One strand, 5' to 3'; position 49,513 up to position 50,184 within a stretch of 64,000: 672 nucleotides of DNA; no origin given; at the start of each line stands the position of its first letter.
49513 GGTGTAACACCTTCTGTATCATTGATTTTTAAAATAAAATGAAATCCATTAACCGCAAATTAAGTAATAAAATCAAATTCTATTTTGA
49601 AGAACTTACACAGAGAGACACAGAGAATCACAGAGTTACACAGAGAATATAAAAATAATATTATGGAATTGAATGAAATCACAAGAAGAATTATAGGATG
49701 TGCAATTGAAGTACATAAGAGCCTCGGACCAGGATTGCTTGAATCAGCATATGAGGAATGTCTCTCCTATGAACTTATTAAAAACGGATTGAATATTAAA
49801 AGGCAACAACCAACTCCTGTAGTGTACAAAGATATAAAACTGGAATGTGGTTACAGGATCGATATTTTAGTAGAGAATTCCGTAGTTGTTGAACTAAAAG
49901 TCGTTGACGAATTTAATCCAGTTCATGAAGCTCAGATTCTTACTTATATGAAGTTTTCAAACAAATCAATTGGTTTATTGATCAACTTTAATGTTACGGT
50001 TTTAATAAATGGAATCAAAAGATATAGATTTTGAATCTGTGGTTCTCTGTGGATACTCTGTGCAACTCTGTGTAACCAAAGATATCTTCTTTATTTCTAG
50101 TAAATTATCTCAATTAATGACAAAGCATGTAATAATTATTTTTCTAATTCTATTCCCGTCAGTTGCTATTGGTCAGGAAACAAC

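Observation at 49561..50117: GxxExxY nuclease-fold mini-gene wrapped in inverted, helically phased heptamer arrays and wedged between two outer-membrane genes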

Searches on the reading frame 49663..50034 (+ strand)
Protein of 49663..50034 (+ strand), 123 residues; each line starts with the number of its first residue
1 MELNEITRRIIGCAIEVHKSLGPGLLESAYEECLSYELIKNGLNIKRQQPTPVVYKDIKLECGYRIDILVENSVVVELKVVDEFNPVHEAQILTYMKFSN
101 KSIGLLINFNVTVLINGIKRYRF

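Call 4: search_protein_families(library=pfam, proteins=[window:49663-50034:+], max_evalue=0.01)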
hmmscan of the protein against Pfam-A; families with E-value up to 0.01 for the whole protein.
window:49663-50034:+ (123 aa): 2 families
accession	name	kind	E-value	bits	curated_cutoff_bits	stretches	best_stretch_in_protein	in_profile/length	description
PF13366.12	PDDEXK_3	-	7.4e-43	146.1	22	1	4-120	1-116/117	PD-(D/E)XK nuclease superfamily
PF01930.23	Cas_Cas4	-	0.0089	16.6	22.7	0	36-98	28-91/160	Domain of unknown function DUF83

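Call 11: search_protein_families(library=ncbifam, proteins=[window:49663-50034:+], max_evalue=0.01)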
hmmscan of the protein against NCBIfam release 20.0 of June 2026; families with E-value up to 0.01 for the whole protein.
window:49663-50034:+ (123 aa): 1 family
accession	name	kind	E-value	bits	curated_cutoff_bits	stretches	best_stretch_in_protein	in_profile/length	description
TIGR04256.1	GxxExxY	subfamily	2e-45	153.9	35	1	5-121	1-115/116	GxxExxY protein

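Call 16: find_encoding_contigs(protein=window:49663-50034:+, flank=10000, max_places=10)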
Protein window:49663-50034:+ (123 aa): no gene with exactly this product is on record in the collection.

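Call 17: find_homologous_proteins(query=window:49663-50031:+, max_evalue=0.00001)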
Query window:49663-50031:+ (123 aa): 8000 proteins with E <= 0.00001 among 8000 candidates; the best 120 are listed.
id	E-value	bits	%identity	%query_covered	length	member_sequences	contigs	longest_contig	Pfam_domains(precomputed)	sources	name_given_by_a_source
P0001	6.1e-74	263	100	100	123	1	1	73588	PF13366.13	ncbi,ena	-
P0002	2.0e-70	252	95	99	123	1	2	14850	PF13366.13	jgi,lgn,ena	jgi:GxxExxY protein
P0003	4.8e-70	251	94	99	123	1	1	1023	PF13366.13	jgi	jgi:GxxExxY protein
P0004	3.7e-69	248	92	100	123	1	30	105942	PF13366.13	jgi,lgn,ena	jgi:GxxExxY protein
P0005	4.3e-69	248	93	99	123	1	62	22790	PF13366.13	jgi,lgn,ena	jgi:GxxExxY protein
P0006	8.7e-69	247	91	100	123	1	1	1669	PF13366.13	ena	-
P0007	8.9e-69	247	91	100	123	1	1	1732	PF13366.13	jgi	jgi:GxxExxY protein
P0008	1.0e-68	247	92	99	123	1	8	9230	PF13366.13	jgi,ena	-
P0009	1.0e-68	246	92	99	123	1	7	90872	PF13366.13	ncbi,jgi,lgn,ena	jgi:GxxExxY protein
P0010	1.1e-68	246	93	99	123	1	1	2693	PF13366.13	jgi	jgi:GxxExxY protein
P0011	1.3e-68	246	92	99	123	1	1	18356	PF13366.13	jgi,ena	-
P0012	2.1e-68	245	92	99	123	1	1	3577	PF13366.13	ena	-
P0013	2.4e-68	245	92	99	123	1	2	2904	PF13366.13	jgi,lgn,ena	-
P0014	5.5e-68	244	91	99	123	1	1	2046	PF13366.13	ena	-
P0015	6.9e-68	244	91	99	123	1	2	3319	PF13366.13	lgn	-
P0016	6.9e-68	244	89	99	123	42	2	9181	PF13366.13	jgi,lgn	jgi:GxxExxY protein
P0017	7.0e-68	244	91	99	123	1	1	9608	PF13366.13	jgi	jgi:GxxExxY protein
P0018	1.1e-67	243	90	99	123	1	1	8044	PF13366.13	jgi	jgi:GxxExxY protein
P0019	1.4e-67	243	89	99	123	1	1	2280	PF13366.13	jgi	jgi:GxxExxY protein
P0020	1.4e-67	243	92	99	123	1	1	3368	PF13366.13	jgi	-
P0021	1.4e-67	243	92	99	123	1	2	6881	PF13366.13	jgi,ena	jgi:GxxExxY protein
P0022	1.4e-67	243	90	99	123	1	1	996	PF13366.13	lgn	-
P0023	1.6e-67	243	90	100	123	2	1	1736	PF13366.13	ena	-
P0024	1.7e-67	243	91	99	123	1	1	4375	PF13366.13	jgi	jgi:GxxExxY protein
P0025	2.1e-67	242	90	100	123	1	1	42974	PF13366.13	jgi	jgi:GxxExxY protein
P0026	2.4e-67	242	90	99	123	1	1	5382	PF13366.13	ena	-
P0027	2.5e-67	242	91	99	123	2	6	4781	PF13366.13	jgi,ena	jgi:GxxExxY protein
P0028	2.6e-67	242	92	99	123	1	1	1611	PF13366.13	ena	-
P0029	3.7e-67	241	90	99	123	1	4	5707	PF13366.13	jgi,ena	jgi:GxxExxY protein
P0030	4.1e-67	241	90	99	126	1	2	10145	PF13366.13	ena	-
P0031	4.1e-67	241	90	99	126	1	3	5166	PF13366.13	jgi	-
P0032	4.2e-67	241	90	99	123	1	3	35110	PF13366.13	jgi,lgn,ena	-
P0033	5.7e-67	241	90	99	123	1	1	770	PF13366.13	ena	-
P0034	8.7e-67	240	90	100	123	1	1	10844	PF13366.13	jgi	jgi:GxxExxY protein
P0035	9.2e-67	240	90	99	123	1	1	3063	PF13366.13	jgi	jgi:GxxExxY protein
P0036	9.6e-67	240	91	99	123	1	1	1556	PF13366.13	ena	-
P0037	1.0e-66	240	90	99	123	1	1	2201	PF13366.13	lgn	-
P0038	1.1e-66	240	89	99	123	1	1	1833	PF13366.13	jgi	jgi:GxxExxY protein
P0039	2.4e-66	239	89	99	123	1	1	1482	PF13366.13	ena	-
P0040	2.4e-66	239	90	99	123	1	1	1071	PF13366.13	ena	-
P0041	2.5e-66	239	89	99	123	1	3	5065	PF13366.13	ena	-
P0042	2.6e-66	239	89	99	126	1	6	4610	PF13366.13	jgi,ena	-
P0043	3.0e-66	239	89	99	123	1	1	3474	PF13366.13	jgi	jgi:GxxExxY protein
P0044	3.1e-66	238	89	99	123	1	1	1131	PF13366.13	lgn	-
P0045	3.2e-66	238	89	100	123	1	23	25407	PF13366.13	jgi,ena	jgi:GxxExxY protein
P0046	3.2e-66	238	89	100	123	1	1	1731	PF13366.13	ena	-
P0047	3.3e-66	238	91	99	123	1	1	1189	PF13366.13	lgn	-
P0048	3.3e-66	238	89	99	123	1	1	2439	PF13366.13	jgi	jgi:GxxExxY protein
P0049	3.4e-66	238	87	100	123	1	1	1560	PF13366.13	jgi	jgi:GxxExxY protein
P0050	3.5e-66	238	89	100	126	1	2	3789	PF13366.13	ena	-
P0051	3.5e-66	238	89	100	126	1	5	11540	PF13366.13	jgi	-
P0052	3.7e-66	238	89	99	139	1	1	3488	PF13366.13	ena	-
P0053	5.0e-66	238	91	98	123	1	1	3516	PF13366.13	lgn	-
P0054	1.3e-65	236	89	99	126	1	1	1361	PF13366.13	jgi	jgi:GxxExxY protein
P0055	1.4e-65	236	89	99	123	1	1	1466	PF13366.13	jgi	jgi:GxxExxY protein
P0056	1.8e-65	236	89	100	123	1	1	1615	PF13366.13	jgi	jgi:GxxExxY protein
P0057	2.1e-65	236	88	100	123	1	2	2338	PF13366.13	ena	-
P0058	2.3e-65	236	88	100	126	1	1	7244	PF13366.13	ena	-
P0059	2.7e-65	235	87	99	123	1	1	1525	PF13366.13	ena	-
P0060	3.4e-65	235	88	100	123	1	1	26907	PF13366.13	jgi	-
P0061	3.5e-65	235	85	100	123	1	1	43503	PF13366.13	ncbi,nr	ncbi:MAG: GxxExxY protein [Bacteroidia bacterium]|nr:GxxExxY protein [Bacteroidia bacterium]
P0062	3.9e-65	235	88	99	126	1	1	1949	PF13366.13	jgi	jgi:GxxExxY protein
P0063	4.5e-65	235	87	100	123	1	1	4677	PF13366.13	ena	-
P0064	4.5e-65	235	89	99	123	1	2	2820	PF13366.13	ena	-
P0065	4.9e-65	235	88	98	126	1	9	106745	PF13366.13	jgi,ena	-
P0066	6.2e-65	234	89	100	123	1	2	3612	PF13366.13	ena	-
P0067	6.3e-65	234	85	100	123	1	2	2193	PF13366.13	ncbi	-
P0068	7.0e-65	234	87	100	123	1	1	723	PF13366.13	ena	-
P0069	7.2e-65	234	89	99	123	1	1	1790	PF13366.13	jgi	jgi:GxxExxY protein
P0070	7.4e-65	234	89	99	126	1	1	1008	PF13366.13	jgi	jgi:GxxExxY protein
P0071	7.7e-65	234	88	99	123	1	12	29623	PF13366.13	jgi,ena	jgi:GxxExxY protein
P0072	9.1e-65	234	89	99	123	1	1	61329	PF13366.13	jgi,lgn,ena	jgi:GxxExxY protein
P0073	9.9e-65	234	89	100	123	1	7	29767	PF13366.13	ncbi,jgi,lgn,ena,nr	ncbi:MAG: GxxExxY protein [Bacteroidia bacterium]|jgi:GxxExxY protein|nr:GxxExxY protein [Bacteroido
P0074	1.6e-64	233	87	100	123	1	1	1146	PF13366.13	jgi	jgi:GxxExxY protein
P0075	1.9e-64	233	89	98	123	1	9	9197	PF13366.13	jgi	jgi:GxxExxY protein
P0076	1.9e-64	233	89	99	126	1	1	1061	PF13366.13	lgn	-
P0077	3.0e-64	232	90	98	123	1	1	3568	PF13366.13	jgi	jgi:GxxExxY protein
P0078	3.4e-64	232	84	100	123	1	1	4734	PF13366.13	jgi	jgi:GxxExxY protein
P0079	4.0e-64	232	89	98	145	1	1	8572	PF13366.13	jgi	jgi:GxxExxY protein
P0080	4.0e-64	232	85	100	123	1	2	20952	PF13366.13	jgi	jgi:GxxExxY protein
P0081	4.1e-64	232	88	99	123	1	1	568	PF13366.13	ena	-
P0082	4.5e-64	232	88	99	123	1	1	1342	PF13366.13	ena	-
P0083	4.9e-64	231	85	99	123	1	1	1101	PF13366.13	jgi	jgi:GxxExxY protein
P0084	5.4e-64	231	88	100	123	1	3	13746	PF13366.13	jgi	jgi:GxxExxY protein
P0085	5.4e-64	231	86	100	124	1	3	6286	PF13366.13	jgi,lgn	jgi:GxxExxY protein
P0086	5.5e-64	231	86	100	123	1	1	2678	PF13366.13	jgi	jgi:GxxExxY protein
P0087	5.9e-64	231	86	100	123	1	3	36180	PF13366.13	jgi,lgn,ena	jgi:GxxExxY protein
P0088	6.2e-64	231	89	98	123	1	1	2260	PF13366.13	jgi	jgi:GxxExxY protein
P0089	6.9e-64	231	87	100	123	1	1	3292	PF13366.13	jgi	jgi:GxxExxY protein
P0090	7.7e-64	231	85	100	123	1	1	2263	PF13366.13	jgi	-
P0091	7.9e-64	231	88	100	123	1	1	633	PF13366.13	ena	-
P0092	8.2e-64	231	88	99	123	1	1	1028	PF13366.13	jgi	jgi:GxxExxY protein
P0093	8.9e-64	231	88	98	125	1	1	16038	PF13366.13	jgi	jgi:GxxExxY protein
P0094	1.0e-63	230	87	99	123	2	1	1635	PF13366.13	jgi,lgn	-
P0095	1.1e-63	230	89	98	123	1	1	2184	PF13366.13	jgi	jgi:GxxExxY protein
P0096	1.1e-63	230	88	98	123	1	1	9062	PF13366.13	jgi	jgi:GxxExxY protein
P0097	1.2e-63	230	88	99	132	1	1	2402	PF13366.13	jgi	-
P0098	1.2e-63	230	87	99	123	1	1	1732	PF13366.13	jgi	jgi:GxxExxY protein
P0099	1.2e-63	230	85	99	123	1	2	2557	PF13366.13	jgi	jgi:GxxExxY protein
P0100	1.2e-63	230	86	100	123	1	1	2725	PF13366.13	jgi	jgi:GxxExxY protein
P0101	1.3e-63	230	88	99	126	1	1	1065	PF13366.13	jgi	jgi:GxxExxY protein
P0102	1.4e-63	230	88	99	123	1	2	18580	PF13366.13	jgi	jgi:GxxExxY protein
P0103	1.4e-63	230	85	100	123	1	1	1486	PF13366.13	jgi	-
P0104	1.5e-63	230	88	98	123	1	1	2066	PF13366.13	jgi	jgi:GxxExxY protein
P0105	1.7e-63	230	86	99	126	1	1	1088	PF13366.13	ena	-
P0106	1.9e-63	229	85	98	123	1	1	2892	PF13366.13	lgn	-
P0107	1.9e-63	229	85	99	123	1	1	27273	PF13366.13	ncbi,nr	ncbi:MAG: GxxExxY protein [Bacteroidia bacterium]|nr:GxxExxY protein [Bacteroidia bacterium]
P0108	2.1e-63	229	85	100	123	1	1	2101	PF13366.13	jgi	jgi:GxxExxY protein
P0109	2.6e-63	229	86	98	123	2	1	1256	PF13366.13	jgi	-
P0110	2.8e-63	229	88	98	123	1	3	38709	PF13366.13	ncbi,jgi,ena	-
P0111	2.9e-63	229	87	99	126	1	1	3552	PF13366.13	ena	-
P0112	2.9e-63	229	87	99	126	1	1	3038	PF13366.13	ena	-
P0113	3.7e-63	229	85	99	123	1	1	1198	PF13366.13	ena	-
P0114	4.1e-63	228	84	100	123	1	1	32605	PF13366.13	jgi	jgi:GxxExxY protein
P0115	4.9e-63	228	84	100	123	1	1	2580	PF13366.13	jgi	jgi:GxxExxY protein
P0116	5.2e-63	228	85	100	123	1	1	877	PF13366.13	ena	-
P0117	5.2e-63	228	86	99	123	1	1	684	PF13366.13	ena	-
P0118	5.7e-63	228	89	99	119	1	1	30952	PF13366.13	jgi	jgi:GxxExxY protein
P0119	5.8e-63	228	87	99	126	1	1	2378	PF13366.13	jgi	-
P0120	6.1e-63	228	84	100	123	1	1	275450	PF13366.13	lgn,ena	-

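Call 18: find_encoding_contigs(protein=P0001, flank=10000, max_places=5)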
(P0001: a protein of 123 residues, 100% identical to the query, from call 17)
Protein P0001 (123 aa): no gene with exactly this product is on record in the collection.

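Call 19: find_encoding_contigs(protein=P0004, flank=3000, max_places=10)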
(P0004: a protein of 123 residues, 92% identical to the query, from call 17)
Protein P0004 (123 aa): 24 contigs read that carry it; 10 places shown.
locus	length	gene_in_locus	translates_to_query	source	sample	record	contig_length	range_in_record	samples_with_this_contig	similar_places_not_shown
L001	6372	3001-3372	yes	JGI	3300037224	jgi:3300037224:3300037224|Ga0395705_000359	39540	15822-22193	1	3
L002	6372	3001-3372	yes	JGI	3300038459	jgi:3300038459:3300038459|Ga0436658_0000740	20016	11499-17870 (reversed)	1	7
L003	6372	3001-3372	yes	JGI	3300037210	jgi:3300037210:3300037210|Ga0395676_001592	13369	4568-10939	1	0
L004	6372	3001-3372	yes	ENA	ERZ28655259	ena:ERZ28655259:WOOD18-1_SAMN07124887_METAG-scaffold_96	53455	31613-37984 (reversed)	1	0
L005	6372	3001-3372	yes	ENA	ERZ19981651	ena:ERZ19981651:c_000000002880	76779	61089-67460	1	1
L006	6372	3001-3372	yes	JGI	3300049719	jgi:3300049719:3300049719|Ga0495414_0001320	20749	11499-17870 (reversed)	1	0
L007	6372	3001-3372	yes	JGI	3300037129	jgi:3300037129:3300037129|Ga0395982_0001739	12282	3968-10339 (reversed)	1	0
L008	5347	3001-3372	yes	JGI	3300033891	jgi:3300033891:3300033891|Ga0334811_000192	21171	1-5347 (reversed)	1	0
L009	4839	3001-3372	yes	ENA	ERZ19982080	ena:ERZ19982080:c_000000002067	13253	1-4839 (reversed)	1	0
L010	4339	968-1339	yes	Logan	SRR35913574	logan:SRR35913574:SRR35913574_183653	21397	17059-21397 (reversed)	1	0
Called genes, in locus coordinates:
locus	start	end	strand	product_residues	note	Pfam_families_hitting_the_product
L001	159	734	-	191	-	PF00406:ADK, PF13238:AAA_18 (faint), PF13671:AAA_33 (weak), PF13207:AAA_17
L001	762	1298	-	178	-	PF00156:Pribosyltran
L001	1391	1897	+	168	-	PF00731:AIRC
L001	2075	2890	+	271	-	-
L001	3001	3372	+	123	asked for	PF13366:PDDEXK_3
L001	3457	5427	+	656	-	-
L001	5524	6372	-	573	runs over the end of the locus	PF01368:DHH, PF02272:DHHA1, PF17768:RecJ_OB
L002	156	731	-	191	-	PF00406:ADK, PF13238:AAA_18 (faint), PF13671:AAA_33 (weak), PF13207:AAA_17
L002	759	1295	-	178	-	PF00156:Pribosyltran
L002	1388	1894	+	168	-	PF00731:AIRC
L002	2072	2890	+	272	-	-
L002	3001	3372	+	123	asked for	PF13366:PDDEXK_3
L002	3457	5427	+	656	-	-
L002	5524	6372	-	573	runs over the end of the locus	PF01368:DHH, PF02272:DHHA1, PF17768:RecJ_OB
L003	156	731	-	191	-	PF00406:ADK, PF13238:AAA_18 (faint), PF13671:AAA_33 (weak), PF13207:AAA_17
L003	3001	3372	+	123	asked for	PF13366:PDDEXK_3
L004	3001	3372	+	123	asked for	PF13366:PDDEXK_3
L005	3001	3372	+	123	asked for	PF13366:PDDEXK_3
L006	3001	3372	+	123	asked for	PF13366:PDDEXK_3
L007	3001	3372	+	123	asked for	PF13366:PDDEXK_3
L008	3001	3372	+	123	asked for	PF13366:PDDEXK_3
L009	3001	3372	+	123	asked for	PF13366:PDDEXK_3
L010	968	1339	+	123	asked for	PF13366:PDDEXK_3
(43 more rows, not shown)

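Call 20: find_encoding_contigs(protein=P0005, flank=3000, max_places=10)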
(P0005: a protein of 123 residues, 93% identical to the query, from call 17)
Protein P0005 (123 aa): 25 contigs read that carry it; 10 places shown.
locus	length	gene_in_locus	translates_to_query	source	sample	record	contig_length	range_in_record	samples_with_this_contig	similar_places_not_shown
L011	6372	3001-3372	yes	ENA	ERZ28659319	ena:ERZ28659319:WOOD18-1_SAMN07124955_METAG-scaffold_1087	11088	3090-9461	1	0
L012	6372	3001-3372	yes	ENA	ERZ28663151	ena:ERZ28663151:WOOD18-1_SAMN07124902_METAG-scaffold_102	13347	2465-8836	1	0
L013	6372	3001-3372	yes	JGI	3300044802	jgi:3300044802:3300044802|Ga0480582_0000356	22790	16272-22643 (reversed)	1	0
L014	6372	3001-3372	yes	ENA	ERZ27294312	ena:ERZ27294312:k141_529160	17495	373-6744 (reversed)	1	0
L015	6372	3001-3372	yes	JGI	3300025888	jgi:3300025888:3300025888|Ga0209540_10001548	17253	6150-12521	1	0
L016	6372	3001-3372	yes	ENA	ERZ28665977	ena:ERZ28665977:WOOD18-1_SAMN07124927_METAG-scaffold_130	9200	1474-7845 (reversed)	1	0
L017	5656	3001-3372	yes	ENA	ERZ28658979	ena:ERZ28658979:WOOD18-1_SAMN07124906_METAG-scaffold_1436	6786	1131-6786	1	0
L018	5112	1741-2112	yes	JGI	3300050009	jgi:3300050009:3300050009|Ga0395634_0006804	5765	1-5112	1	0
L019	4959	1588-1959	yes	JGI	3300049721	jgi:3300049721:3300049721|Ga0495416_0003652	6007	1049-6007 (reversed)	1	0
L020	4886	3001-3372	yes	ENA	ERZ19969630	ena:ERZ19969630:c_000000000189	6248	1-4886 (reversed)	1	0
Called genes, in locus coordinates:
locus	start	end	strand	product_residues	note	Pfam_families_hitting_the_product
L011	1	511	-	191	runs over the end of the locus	PF00406:ADK, PF13671:AAA_33 (weak), PF13207:AAA_17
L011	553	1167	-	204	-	PF00156:Pribosyltran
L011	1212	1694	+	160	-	PF00731:AIRC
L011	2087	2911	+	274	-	-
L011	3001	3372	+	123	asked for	PF13366:PDDEXK_3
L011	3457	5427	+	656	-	-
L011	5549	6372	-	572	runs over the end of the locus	PF01368:DHH, PF02272:DHHA1, PF17768:RecJ_OB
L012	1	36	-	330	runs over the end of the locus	PF01018:GTP1_OBG, PF01926:MMR_HSR1, PF02421:FeoB_N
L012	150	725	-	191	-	PF00406:ADK, PF13671:AAA_33 (weak), PF13207:AAA_17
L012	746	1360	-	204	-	PF00156:Pribosyltran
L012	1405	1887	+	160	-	PF00731:AIRC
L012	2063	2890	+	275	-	-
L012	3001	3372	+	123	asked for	PF13366:PDDEXK_3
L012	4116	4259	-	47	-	-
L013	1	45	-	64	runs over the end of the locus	PF01018:GTP1_OBG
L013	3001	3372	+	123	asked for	PF13366:PDDEXK_3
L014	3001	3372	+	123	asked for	PF13366:PDDEXK_3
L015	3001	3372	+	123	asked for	PF13366:PDDEXK_3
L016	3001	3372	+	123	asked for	PF13366:PDDEXK_3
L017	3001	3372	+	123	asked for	PF13366:PDDEXK_3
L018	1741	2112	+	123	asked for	PF13366:PDDEXK_3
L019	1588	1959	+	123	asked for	PF13366:PDDEXK_3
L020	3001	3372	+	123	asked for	PF13366:PDDEXK_3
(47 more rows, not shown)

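Call 24: find_related_loci(query=window:49663-50031:+, collection=genome_contigs, flank=3000)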
Query window:49663-50031:+ (123 aa) in genome_contigs; peptide patterns used: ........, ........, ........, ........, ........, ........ (x = any residue, [..] = any of these).
600 stretches matched a pattern (row limit reached: there are more); 575 encode a relative of the query (tblastn E <= 1e-3); the best 80 are kept; 80 distinct loci.
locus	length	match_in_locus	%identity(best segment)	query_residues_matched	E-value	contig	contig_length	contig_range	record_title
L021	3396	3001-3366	91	1-122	3e-73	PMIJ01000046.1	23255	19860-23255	MAG: Bacteroidales bacterium isolate fen_957 73.20120600_E3D.48_contig_9521, whole genome shotgun sequence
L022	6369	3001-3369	84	1-123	7e-68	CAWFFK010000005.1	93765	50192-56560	MAG: uncultured Bacteroidales bacterium isolate MFD02416.bin.2.233 genome assembly, contig: contig_19874, whole genome s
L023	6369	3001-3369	83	1-123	1e-66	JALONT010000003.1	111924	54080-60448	MAG: Bacteroidales bacterium isolate Prado084 scaffold_15, whole genome shotgun sequence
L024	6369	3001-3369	80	1-123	7e-65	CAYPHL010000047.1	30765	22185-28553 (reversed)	MAG TPA_asm: uncultured Rikenellaceae bacterium isolate binchicken_co22_232 genome assembly, contig: NODE_1568_length_30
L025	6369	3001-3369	80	1-123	4e-64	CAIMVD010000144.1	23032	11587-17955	MAG: uncultured Bacteroidetes bacterium isolate Loclat_bin-20678 genome assembly, contig: bin-20678:144/411, whole genom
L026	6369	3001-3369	76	1-123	2e-63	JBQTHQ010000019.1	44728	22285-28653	MAG: Bacteroidota bacterium isolate SAW253 c_000000407934, whole genome shotgun sequence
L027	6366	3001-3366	78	1-122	4e-62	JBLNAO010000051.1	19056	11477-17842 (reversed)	MAG: Chloroflexota bacterium isolate MAG175 PRJNA951521_bin34_renamed_50, whole genome shotgun sequence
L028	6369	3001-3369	74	1-123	1e-61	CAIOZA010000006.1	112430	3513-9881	MAG: uncultured Ignavibacteria bacterium isolate KTt_bin-1687 genome assembly, contig: bin-1687:006/148, whole genome sh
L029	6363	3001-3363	79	1-121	2e-61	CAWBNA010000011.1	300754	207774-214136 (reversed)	MAG: uncultured Bacteroidales bacterium isolate MFD01476.bin.1.82 genome assembly, contig: contig_13781, whole genome sh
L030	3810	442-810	76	1-123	5e-61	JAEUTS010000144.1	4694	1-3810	MAG: Bacteroidia bacterium isolate new MAG-335 k141_4163673, whole genome shotgun sequence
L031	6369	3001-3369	76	1-123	9e-61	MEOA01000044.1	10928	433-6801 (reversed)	MAG: Bacteroidetes bacterium GWE2_42_24 gwe2_scaffold_4480, whole genome shotgun sequence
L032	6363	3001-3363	83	1-121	8e-61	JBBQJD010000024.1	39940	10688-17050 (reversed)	MAG: Bacteroidales bacterium isolate Co_metawrap_757 Cmw_757_k141_19880112_length_39940_cov_18.9464, whole genome shotgu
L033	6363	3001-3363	79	1-121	9e-61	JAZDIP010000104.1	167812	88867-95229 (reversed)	MAG: bacterium isolate MEGAHIT-group-0.412 k141_10577696, whole genome shotgun sequence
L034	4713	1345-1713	73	1-123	4e-60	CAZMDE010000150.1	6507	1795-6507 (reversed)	MAG TPA_asm: uncultured Bacteroidales bacterium isolate SRP272421_co2_298 genome assembly, contig: NODE_47991_length_650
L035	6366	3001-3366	75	1-122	6e-60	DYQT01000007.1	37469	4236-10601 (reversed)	MAG TPA_asm: Draconibacterium orientale isolate SulCav_GS10_10_7_44_10 SulCav_GS10_10_692_length_37469_cov_7_238280, who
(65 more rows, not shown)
